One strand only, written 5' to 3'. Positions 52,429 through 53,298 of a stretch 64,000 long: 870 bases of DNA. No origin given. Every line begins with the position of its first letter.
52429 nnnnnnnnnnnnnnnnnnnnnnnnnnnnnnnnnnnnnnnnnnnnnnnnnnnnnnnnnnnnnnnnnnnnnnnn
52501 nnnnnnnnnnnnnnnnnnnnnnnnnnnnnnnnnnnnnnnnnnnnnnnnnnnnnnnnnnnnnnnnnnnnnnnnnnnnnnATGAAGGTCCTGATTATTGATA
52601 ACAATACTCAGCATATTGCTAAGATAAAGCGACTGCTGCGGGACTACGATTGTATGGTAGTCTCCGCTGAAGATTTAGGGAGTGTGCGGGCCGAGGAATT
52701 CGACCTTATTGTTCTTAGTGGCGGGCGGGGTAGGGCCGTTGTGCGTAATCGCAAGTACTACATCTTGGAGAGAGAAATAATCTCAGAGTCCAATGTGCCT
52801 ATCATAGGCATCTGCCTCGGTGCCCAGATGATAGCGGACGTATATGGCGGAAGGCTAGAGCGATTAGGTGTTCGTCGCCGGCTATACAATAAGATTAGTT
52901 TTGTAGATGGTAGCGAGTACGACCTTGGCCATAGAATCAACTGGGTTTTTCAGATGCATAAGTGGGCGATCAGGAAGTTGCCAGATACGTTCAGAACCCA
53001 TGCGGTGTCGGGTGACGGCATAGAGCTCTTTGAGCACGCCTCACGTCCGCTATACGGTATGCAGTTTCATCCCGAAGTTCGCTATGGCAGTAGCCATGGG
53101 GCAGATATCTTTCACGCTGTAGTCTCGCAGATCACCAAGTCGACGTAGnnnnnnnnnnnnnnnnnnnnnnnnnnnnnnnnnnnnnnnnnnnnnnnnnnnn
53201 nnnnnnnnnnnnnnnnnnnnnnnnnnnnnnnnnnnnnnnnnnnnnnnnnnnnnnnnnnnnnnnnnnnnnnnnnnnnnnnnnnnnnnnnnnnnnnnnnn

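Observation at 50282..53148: murF-like Mur ligase followed by RimK ATP-grasp ligase and a stand-alone GATase1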

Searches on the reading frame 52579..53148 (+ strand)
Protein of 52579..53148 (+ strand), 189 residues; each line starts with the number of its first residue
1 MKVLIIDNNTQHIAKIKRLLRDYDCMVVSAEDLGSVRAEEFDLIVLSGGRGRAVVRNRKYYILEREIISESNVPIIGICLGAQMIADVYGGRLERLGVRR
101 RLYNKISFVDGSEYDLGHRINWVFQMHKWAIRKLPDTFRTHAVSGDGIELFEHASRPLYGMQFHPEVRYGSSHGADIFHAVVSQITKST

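Call 3: search_protein_families(library=pfam, proteins=[window:52579-53148:+], max_evalue=0.01)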
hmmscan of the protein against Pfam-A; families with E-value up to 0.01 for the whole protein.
window:52579-53148:+ (189 aa): 3 families
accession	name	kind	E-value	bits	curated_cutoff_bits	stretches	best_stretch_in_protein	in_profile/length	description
PF00117.34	GATase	-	6.7e-23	81.8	22.8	1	4-173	1-179/190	Glutamine amidotransferase class-I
PF07722.19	Peptidase_C26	-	1.4e-11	45.1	20.5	1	59-166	93-219/219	Peptidase C26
PF01965.30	DJ-1_PfpI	-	0.00024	21.4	26.6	1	30-86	51-108/165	DJ-1/PfpI family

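Call 4: search_protein_families(library=ncbifam, proteins=[window:52579-53148:+], max_evalue=0.01)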
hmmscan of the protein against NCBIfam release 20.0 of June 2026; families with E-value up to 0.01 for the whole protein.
window:52579-53148:+ (189 aa): 30 families (the best 25 are shown)
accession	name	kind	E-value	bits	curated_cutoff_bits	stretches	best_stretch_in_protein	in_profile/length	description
NF001975.0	PRK00758.1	equivalog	8.2e-28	97.3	198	1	1-183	2-180/185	GMP synthase subunit A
TIGR00888.1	guaA_Nterm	equivalog_domain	1.2e-26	93.3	172.15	1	3-187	1-186/188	glutamine-hydrolyzing GMP synthase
NF000848.1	PRK00074.1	equivalog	1.3e-20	73.5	400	1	3-187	1-189/512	glutamine-hydrolyzing GMP synthase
NF010081.0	PRK13566.1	equivalog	8.1e-17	60.7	645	1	2-187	530-722/729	anthranilate synthase component I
NF005367.0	PRK06895.1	equivalog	1.5e-16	60.8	265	1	1-179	2-183/190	anthranilate synthase component II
TIGR01368.1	CPSaseIIsmall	equivalog_domain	4.4e-15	55.5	307.35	1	3-186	178-360/361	glutamine-hydrolyzing carbamoyl-phosphate synthase small subunit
NF009475.0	PRK12838.1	equivalog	7e-15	54.8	221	1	3-187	172-355/359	carbamoyl phosphate synthase small subunit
NF011201.0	PRK14607.1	equivalog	2.7e-12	46.1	670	1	35-181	39-185/534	bifunctional anthranilate synthase component II/anthranilate phosphoribosyltransferase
TIGR01815.1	TrpE-clade3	equivalog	3.1e-12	45.3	739.15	1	3-188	519-711/717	anthranilate synthase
NF045546.1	GCDPHdlase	equivalog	3.3e-12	46.9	250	1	46-179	60-192/198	gamma-glutamyl-CDP-amidate hydrolase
NF005849.0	PRK07765.1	equivalog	6.2e-11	42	308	1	1-167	1-175/219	aminodeoxychorismate/anthranilate synthase component II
NF005799.0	PRK07649.1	equivalog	5.7e-10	39.1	327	1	71-187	71-190/195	aminodeoxychorismate/anthranilate synthase component II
NF041322.1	Anth_synII_Halo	equivalog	3.4e-09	36.6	320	1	30-180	31-185/190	anthranilate synthase component II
NF004169.0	PRK05637.1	equivalog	4e-08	33.1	332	1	3-97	5-99/210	anthranilate synthase component II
TIGR01823.1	PabB-fungal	equivalog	6.7e-08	31.3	442.55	1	39-173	52-191/742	aminodeoxychorismate synthase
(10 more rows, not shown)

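Call 12: find_homologous_proteins(query=window:52579-53148:+, max_evalue=0.00001)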
Query window:52579-53148:+ (189 aa): 15 proteins with E <= 0.00001 among 162 candidates.
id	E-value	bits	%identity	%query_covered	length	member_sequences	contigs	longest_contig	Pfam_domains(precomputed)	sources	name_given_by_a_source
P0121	1.0e-113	395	94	99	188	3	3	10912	PF07722.20,PF00117.35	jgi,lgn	jgi:GMP synthase-like glutamine amidotransferase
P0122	2.8e-90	319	74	99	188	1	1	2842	PF07722.20,PF00117.35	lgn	-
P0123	1.3e-77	278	67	99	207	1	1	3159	PF07722.20,PF00117.35,PF01965.31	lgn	-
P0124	3.7e-49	185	48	99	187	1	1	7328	PF07722.20,PF00117.35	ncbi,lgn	-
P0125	9.7e-38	148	45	96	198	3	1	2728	PF07722.20,PF00117.35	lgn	-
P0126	1.3e-29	121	38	100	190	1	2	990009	PF07722.20,PF00117.35,PF07685.21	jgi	jgi:anthranilate/para-aminobenzoate synthase component II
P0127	9.4e-29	118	35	100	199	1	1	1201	PF07722.20,PF00117.35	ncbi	-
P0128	3.3e-28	116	39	98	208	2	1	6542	PF07722.20,PF00117.35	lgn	-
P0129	1.3e-27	115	36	98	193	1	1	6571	PF07722.20,PF00117.35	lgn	-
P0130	2.0e-27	114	35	98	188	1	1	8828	PF07722.20,PF00117.35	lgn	-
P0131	7.1e-27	112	35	100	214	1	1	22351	PF07722.20,PF00117.35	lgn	-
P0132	1.0e-26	112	35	98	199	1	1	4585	PF07722.20,PF00117.35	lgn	-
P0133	2.0e-25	107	36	97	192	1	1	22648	PF07722.20,PF00117.35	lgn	-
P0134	1.7e-22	98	33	98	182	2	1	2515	PF07722.20,PF00117.35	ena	-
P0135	1.3e-21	95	32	98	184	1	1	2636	PF07722.20,PF00117.35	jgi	jgi:anthranilate synthase component 2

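Call 13: find_encoding_contigs(protein=P0126, flank=6000, max_places=2)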
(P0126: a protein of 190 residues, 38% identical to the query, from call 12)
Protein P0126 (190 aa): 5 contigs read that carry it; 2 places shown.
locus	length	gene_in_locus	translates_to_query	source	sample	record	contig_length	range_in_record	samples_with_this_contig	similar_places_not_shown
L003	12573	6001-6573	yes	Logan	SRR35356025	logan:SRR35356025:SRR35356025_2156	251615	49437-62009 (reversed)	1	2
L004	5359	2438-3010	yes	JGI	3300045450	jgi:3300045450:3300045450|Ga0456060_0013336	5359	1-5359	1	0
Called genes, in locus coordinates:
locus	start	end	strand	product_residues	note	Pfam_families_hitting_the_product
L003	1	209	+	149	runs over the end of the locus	-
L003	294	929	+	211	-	PF13489:Methyltransf_23, PF13847:Methyltransf_31, PF08241:Methyltransf_11, PF08242:Methyltransf_12, PF13649:Methyltransf_25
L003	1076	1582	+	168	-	PF00293:NUDIX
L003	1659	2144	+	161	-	PF00293:NUDIX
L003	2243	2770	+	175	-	PF04542:Sigma70_r2, PF08281:Sigma70_r4_2, PF04545:Sigma70_r4 (faint)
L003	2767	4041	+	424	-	-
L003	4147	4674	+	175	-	PF21806:DUF6879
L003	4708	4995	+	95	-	-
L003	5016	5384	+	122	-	PF00293:NUDIX, PF14815:NUDIX_4 (faint)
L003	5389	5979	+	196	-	PF00561:Abhydrolase_1 (weak), PF06821:Ser_hydrolase, PF12697:Abhydrolase_6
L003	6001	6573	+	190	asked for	PF00117:GATase, PF07685:GATase_3 (faint), PF07722:Peptidase_C26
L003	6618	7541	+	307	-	-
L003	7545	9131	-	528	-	-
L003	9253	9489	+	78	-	-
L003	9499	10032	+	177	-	PF00149:Metallophos, PF12850:Metallophos_2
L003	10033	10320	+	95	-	-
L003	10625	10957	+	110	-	PF00293:NUDIX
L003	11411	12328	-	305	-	PF03819:MazG (faint)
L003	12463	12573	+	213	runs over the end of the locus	-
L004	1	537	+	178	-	?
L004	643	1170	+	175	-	PF21806:DUF6879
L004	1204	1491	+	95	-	-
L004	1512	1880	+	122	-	PF00293:NUDIX, PF14815:NUDIX_4 (faint)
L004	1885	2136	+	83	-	PF06821:Ser_hydrolase, PF12697:Abhydrolase_6 (weak)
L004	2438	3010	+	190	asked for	PF00117:GATase, PF07685:GATase_3 (faint), PF07722:Peptidase_C26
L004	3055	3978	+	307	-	-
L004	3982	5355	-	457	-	-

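Call 14: find_encoding_contigs(protein=P0131, flank=6000, max_places=2)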
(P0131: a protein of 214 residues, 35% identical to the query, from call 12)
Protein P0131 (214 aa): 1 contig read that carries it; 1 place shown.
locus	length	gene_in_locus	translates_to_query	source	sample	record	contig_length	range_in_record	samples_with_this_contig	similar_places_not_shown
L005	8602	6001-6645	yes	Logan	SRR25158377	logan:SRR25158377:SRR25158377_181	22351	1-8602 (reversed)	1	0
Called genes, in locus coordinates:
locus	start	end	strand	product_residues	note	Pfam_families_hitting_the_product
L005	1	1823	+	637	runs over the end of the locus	PF00012:HSP70, PF06723:MreB_Mbl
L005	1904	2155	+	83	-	PF03091:CutA1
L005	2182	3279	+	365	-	PF00226:DnaJ, PF01556:DnaJ_C, PF00684:DnaJ_CXXCXGXG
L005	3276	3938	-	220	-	PF00990:GGDEF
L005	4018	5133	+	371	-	PF03133:TTL (faint), PF08443:RimK, PF02655:ATP-grasp_3 (weak), PF02955:GSH-S_ATP (weak)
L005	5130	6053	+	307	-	PF18030:Rimk_N, PF14397:ATPgrasp_ST (faint), PF02655:ATP-grasp_3, PF08443:RimK, PF02955:GSH-S_ATP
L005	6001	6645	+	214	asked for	PF00117:GATase, PF07722:Peptidase_C26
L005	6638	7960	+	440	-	PF08014:MATCAP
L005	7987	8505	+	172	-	-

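Call 15: find_encoding_contigs(protein=P0133, flank=6000, max_places=2)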
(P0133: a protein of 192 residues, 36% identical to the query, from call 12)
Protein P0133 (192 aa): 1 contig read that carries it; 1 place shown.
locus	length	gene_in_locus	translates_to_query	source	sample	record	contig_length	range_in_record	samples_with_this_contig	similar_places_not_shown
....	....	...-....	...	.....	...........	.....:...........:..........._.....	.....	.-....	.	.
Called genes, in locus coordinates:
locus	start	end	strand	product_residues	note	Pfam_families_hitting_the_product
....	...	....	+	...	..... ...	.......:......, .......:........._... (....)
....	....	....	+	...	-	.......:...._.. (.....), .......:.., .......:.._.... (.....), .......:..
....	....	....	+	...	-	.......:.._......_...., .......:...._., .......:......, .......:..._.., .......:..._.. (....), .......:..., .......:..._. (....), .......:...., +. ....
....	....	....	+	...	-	-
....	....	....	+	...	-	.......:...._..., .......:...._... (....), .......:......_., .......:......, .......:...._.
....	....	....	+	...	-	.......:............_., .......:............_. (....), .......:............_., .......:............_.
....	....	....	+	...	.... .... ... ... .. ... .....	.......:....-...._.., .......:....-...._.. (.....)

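Call 23: search_solved_structures(query=window:52579-53148:+, max_evalue=0.001, show_alignments=1)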
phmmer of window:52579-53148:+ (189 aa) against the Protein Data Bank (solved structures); distinct sequences matched with E-value up to 0.001: 36.
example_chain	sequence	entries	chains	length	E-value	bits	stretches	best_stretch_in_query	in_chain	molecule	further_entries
1wl8_A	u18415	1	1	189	2.8e-18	69.3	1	1-176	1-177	GMP synthase [glutamine-hydrolyzing] subunit A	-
2d7j_A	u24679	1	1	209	5.4e-18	68.4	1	1-176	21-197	GMP synthase [glutamine-hydrolyzing] subunit A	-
2lxn_A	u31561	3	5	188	1.4e-16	63.8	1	3-176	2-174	GMP synthase [glutamine-hydrolyzing] subunit A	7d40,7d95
2a9v_A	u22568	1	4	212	1.5e-16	63.7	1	1-181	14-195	GMP synthase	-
7d97_A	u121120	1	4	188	2e-16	63.3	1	3-176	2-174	GMP synthase [glutamine-hydrolyzing] subunit A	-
7d96_A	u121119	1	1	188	4.6e-16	62.1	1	3-176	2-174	GMP synthase [glutamine-hydrolyzing] subunit A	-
8hx6_A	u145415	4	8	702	5.9e-16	61.8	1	26-178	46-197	4-amino-4-deoxychorismate synthase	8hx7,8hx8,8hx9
7yc6_A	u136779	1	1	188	6.7e-16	61.6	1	3-176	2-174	GMP synthase [glutamine-hydrolyzing] subunit A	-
8gr3_A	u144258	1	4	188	1.8e-15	60.2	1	3-176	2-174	GMP synthase [glutamine-hydrolyzing] subunit A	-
8gr1_A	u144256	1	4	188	2.8e-15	59.6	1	3-176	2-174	GMP synthase [glutamine-hydrolyzing] subunit A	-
2vpi_A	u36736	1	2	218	1.2e-11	47.8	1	4-169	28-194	GMP SYNTHASE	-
2vxo_A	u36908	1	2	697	1.4e-10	44.3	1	33-169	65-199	GMP SYNTHASE [GLUTAMINE-HYDROLYZING]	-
1qdl_B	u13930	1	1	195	3.7e-10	42.9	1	4-180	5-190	PROTEIN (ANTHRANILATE SYNTHASE (TRPG-SUBUNIT))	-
7sbc_A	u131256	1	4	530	6.3e-10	42.1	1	2-178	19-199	GMP synthase [glutamine-hydrolyzing]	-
5tw7_A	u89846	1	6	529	1.6e-09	40.8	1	2-171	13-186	GMP synthase [glutamine-hydrolyzing]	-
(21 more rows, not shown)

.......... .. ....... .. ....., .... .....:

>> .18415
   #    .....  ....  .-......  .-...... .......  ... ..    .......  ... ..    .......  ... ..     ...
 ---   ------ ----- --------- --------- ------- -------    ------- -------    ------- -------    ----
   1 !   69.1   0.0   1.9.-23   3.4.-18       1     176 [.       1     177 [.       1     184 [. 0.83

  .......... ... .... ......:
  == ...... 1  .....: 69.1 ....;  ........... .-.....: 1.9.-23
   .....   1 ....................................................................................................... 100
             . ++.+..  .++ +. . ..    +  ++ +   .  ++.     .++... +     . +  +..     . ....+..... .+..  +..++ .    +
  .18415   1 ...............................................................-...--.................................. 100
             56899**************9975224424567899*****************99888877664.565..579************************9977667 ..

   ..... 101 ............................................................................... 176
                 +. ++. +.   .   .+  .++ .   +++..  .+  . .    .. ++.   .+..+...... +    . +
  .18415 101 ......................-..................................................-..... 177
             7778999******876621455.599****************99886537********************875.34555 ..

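Call 25: find_related_loci(query=A1, collection=genome_contigs, flank=8000)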
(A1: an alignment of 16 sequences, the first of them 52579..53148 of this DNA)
Query A1 (189 aa) in genome_contigs; peptide patterns used: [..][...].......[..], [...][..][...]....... (x = any residue, [..] = any of these).
600 stretches matched a pattern (row limit reached: there are more); 507 encode a relative of the query (tblastn E <= 1e-3); the best 80 are kept; 80 distinct loci.
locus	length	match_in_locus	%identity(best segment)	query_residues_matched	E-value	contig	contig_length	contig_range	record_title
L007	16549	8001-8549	33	1-186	3e-30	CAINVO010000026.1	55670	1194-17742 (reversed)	uncultured bacterium isolate C24_bin-2235 genome assembly, contig: bin-2235:26/45, whole genome shotgun sequence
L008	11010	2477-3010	33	1-178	5e-19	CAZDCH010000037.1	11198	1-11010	MAG TPA_asm: uncultured Thermoplasmatales archaeon isolate binchicken_co6_521 genome assembly, contig: NODE_7021_length_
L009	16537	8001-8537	34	1-178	2e-18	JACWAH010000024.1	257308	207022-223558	MAG: Thermoplasmatales archaeon isolate A_EUR_06 k141_453714, whole genome shotgun sequence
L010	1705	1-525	32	5-178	7e-18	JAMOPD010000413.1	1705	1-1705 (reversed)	MAG: Thermococcaceae archaeon isolate 4559-240_metabat1_scaf2bin.019 4559-240_scaffold_9276_c2, whole genome shotgun seq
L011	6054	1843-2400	33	2-185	1e-17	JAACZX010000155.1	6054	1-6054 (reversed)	MAG: Chitinophagaceae bacterium isolate SCNH_8 NODE_245_length_6054_cov_3.661713, whole genome shotgun sequence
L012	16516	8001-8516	35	1-166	7e-17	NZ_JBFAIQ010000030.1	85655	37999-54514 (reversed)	Streptomyces sp. NPDC050625 NPDC050625_39_C8.ctg-0030, whole genome shotgun sequence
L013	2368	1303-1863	29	1-178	6e-17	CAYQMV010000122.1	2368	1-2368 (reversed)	MAG TPA_asm: uncultured Sangeribacter sp. isolate SRP222552_co1_112 genome assembly, contig: NODE_80020_length_2368_cov_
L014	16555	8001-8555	31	1-183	8e-17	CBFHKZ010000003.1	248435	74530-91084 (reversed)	MAG: Flavobacteriaceae bacterium isolate AGTU_284_bin_10_orig genome assembly, contig: AGTU_284_bin_10_orig_AGTU_284_c_0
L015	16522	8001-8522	29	3-178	8e-17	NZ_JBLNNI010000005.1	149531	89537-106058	Methanobacterium sp. MZD130B scaffold5, whole genome shotgun sequence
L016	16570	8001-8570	30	1-188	9e-17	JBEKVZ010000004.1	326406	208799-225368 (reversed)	MAG: Gemmatimonadales bacterium isolate SPRUCE 616 SPRUCE_616_4, whole genome shotgun sequence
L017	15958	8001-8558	29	2-185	1e-16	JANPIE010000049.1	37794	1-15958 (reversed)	MAG: Chitinophagaceae bacterium isolate VAR_62_metabat.108 VAR_62_k141_1251792, whole genome shotgun sequence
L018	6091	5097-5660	29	3-188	1e-16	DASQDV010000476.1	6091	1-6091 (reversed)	MAG TPA_asm: Pyrinomonadaceae bacterium isolate SMAG_U11736 k141_1257502, whole genome shotgun sequence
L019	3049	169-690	31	1-169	2e-16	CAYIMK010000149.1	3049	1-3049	MAG TPA_asm: Candidatus Micrarchaeota archaeon isolate ERP119705_co25_669 genome assembly, contig: NODE_58288_length_304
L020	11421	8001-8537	30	1-178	1e-16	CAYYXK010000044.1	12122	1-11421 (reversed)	MAG TPA_asm: uncultured Thermoplasmata archaeon isolate SRP141559_co1_62 genome assembly, contig: NODE_2999_length_12122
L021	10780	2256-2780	32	1-166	2e-16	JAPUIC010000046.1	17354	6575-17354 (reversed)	MAG: Thaumarchaeota archaeon isolate KW1-S08_208 KW1-S08_208_cg46, whole genome shotgun sequence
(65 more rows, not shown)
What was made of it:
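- Tried and rejected: Genome-collection scan with the GATase alignment (call 25).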

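Call 28: search_protein_families(library=pfam, proteins=[L007:4869-6167:+, L007:6164-7039:-, L007:7418-7870:+, L007:8591-9142:+, L007:9221-9949:-, L007:10951-11610:-, L003:6618-7541:+, L003:7545-9131:-, L005:7987-8505:+, L005:4018-5133:+], max_evalue=0.01)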
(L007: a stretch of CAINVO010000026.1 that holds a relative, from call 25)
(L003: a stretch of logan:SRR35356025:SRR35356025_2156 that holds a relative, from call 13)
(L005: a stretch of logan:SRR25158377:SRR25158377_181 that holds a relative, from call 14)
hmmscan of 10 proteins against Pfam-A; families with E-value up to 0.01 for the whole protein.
L007:4869-6167:+ (432 aa): 1 family
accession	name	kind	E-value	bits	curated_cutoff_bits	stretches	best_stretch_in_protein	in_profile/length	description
PF07907.16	YibE_F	-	9.3e-64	215.7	27.2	1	151-391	2-241/241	YibE/F-like protein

L007:6164-7039:- (291 aa): 9 families
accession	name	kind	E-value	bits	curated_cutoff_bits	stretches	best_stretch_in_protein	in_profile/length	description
PF01656.29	CbiA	-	9e-13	48.7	25.4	1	20-244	6-99/125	CobQ/CobB/MinD/ParA nucleotide binding domain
PF13614.12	AAA_31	-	1.8e-06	28.5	27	1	20-92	9-70/177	AAA domain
PF02374.21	ArsA_ATPase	-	3.3e-06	27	24.3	1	16-50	4-38/305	Anion-transporting ATPase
PF10609.15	ParA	-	8.1e-06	25.9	27.1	1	17-67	8-56/246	NUBPL iron-transfer P-loop NTPase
PF00005.33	ABC_tran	-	7.9e-05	23.7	25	1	10-53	8-51/137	ABC transporter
PF04665.18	Pox_A32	-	0.00025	21.1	22.8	1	8-98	8-91/242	Poxvirus A32 protein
PF01935.23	DUF87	-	0.00089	19.9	23.2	1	14-49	24-60/220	Helicase HerA, central domain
PF00448.28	SRP54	-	0.0011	19.1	22.7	1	15-50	3-38/196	SRP54-type protein, GTPase domain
PF06414.18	Zeta_toxin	-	0.0032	17.4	22.3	0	19-57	22-60/199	Zeta toxin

L007:7418-7870:+ (150 aa): 3 families
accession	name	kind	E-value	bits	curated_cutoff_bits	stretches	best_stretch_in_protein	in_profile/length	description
PF01475.25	FUR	-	2.4e-26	92.7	23.1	1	24-139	2-119/121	Ferric uptake regulator family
PF08461.16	HTH_12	-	0.00075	19.8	21.4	1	33-82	1-52/66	Ribonuclease R winged-helix domain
PF09339.16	HTH_IclR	-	0.0086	16.3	22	0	34-81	7-51/52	IclR helix-turn-helix domain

L007:8591-9142:+ (183 aa): 1 family
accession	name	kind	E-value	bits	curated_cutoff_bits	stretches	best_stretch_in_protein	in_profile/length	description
PF06042.17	NTP_transf_6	-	1.4e-52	178.2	25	1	23-178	3-157/159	Nucleotidyltransferase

L007:9221-9949:- (242 aa): 0 families

L007:10951-11610:- (219 aa): 1 family
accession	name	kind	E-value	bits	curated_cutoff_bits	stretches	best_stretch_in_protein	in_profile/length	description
PF18312.6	ScsC_N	-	1.2e-06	28.5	25.8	1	120-146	3-29/34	Copper resistance protein ScsC N-terminal domain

L003:6618-7541:+ (307 aa): 2 families
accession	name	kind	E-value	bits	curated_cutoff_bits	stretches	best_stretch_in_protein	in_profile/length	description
PF13453.11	Zn_ribbon_TFIIB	-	0.00032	20.5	22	1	259-296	2-37/41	Transcription factor zinc-finger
PF21302.3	Zn_ribbon_RlmA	-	0.00058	20.2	27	0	191-213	2-24/44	RlmA, N-terminal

L003:7545-9131:- (528 aa): 0 families

L005:7987-8505:+ (172 aa): 0 families

L005:4018-5133:+ (371 aa): 4 families
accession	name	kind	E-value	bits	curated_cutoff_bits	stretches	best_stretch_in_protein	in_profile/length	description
PF08443.16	RimK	-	2.1e-16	60.5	21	1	173-348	3-172/188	RimK-like ATP-grasp domain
PF02655.19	ATP-grasp_3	-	2.5e-07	31.3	23.2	1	210-341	31-155/160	ATP-grasp domain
PF02955.21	GSH-S_ATP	-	2.9e-06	27.3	23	1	183-331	8-157/175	Prokaryotic glutathione synthetase, ATP-grasp domain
PF03133.20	TTL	-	1e-05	25.4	20.1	0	178-255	40-107/292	Tubulin-tyrosine ligase family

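Call 49: search_protein_families(library=ncbifam, proteins=[L005:6638-7960:+], max_evalue=0.001)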
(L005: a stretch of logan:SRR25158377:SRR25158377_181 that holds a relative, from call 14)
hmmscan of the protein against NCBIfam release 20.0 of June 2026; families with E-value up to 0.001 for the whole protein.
L005:6638-7960:+ (440 aa): 1 family
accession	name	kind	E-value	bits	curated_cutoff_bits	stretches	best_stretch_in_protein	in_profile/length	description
TIGR02421.1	QEGLA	hypoth_equivalog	8.8e-11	41.7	338.65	1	240-404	177-316/368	flavohemoglobin expression-modulating QEGLA motif protein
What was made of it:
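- A second carboxylate-activating enzyme is present in 6 of 9 cassettes (calls 14, 28, 49). Other lineages place other carboxylate-activating enzymes in the same position (calls 14, 49).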

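Call 75: predict_structure(alignment_id=A1)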
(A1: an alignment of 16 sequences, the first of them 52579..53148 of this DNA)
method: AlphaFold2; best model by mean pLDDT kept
length: 189 residues; sequences in the alignment: 16
mean_pLDDT: 93.5   pTM: 0.91
mean pLDDT of the five models: 93.5, 93.3, 92.1, 91.8, 90.4
residues with pLDDT >= 90: 156; 70-90: 32; 50-70: 1; < 50: 0
segments of 3 or more residues with pLDDT < 50: none
pLDDT, mean of each block of 10 residues (from residue 1): 95 95 96 92 92 87 95 97 97 93 93 88 93 98 97 97 90 93 89
secondary structure, 60 per line:
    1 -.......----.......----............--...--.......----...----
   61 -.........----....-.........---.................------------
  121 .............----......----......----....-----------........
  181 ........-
elements in order: E2-8 H13-19 E24-29 H30-35 E43-49 H62-70 E75-78 H80-88 E92-108 E121-133 E138-143 E148-153 E158-161 H173-188
